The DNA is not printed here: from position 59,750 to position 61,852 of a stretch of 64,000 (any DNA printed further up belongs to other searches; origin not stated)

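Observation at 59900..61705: ThyX interrupted by a 347 aa HNH-intein exactly inside the RHR...S active-site signature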

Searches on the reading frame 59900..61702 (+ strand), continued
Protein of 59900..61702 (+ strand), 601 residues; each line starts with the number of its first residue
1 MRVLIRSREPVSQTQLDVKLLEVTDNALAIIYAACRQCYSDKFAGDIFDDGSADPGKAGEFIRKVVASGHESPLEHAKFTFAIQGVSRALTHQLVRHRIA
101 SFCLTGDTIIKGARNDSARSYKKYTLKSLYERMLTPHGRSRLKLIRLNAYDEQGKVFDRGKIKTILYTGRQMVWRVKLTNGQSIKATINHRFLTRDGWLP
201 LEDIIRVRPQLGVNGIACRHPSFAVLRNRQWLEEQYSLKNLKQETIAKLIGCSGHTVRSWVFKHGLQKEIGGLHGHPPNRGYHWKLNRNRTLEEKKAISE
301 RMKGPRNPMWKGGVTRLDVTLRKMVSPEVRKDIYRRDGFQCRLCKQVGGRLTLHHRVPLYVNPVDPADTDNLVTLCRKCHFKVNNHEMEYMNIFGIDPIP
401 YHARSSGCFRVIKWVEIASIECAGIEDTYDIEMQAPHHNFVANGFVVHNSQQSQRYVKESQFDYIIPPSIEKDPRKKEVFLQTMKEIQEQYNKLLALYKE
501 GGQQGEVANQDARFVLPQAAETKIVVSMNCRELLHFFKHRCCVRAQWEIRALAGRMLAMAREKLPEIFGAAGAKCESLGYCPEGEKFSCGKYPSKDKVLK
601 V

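Call 35: find_encoding_contigs(protein=P0001, flank=2000, max_places=4)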
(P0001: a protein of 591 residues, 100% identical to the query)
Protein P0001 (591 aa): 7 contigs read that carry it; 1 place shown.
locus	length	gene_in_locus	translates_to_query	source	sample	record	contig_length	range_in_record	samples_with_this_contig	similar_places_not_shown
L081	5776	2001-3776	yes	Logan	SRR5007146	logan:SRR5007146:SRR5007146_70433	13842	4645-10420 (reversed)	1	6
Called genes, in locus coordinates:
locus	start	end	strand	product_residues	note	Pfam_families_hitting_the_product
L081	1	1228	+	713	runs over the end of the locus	PF12729:4HB_MCP_1 (weak), PF00672:HAMP, PF00015:MCPsignal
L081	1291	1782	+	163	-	PF17201:Cache_3-Cache_2, PF17203:sCache_3_2, PF17202:sCache_3_3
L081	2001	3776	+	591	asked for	PF02511:Thy1, PF14890:Intein_splicing, PF01844:HNH (weak), PF02511:Thy1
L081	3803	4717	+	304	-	PF04055:Radical_SAM, PF16199:Radical_SAM_C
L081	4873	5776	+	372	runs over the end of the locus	PF01571:GCV_T, PF08669:GCV_T_C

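Call 66: find_encoding_contigs(protein=P0004, flank=3000, max_places=1)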
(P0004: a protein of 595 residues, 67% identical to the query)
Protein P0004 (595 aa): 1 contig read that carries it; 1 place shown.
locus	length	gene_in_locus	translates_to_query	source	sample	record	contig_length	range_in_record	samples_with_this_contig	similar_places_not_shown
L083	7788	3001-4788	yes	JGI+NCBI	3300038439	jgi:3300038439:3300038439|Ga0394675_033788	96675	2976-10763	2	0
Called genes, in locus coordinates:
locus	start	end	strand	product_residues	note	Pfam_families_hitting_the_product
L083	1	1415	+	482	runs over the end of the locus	PF02347:GDC-P, PF00266:Aminotran_5, PF21478:GcvP2_C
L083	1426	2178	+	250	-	PF21948:LplA-B_cat, PF03099:BPL_LplA_LipB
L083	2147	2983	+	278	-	PF04055:Radical_SAM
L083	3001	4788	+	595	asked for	PF02511:Thy1, PF14890:Intein_splicing, PF01844:HNH (weak), PF02511:Thy1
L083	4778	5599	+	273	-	PF02361:CbiQ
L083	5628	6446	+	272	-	PF00005:ABC_tran, PF02463:SMC_N (weak), PF13175:AAA_15 (faint), PF13304:AAA_21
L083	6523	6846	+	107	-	PF07883:Cupin_2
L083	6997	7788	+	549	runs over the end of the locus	PF05157:MshEN, PF00437:T2SSE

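Call 67: find_encoding_contigs(protein=P0014, flank=3000, max_places=1)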
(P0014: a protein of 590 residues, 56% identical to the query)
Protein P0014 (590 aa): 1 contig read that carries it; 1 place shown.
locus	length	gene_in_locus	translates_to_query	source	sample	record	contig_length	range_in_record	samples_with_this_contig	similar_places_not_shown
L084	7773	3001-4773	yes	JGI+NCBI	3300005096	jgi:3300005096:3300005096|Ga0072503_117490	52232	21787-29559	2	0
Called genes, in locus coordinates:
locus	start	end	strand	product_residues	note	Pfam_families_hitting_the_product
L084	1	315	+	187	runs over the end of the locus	PF01227:GTP_cyclohydroI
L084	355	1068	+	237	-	PF12225:DUF5981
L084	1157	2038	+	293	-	PF02219:MTHFR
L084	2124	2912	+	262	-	PF02548:Pantoate_transf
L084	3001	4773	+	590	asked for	PF02511:Thy1, PF14890:Intein_splicing, PF04545:Sigma70_r4 (faint), PF13384:HTH_23 (faint), PF01844:HNH, PF02511:Thy1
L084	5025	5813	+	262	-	PF00142:Fer4_NifH (faint), PF01656:CbiA, PF13614:AAA_31 (faint)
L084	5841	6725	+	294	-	PF03807:F420_oxidored, PF10727:Rossmann-like, PF10728:DUF2520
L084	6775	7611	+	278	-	PF00809:Pterin_bind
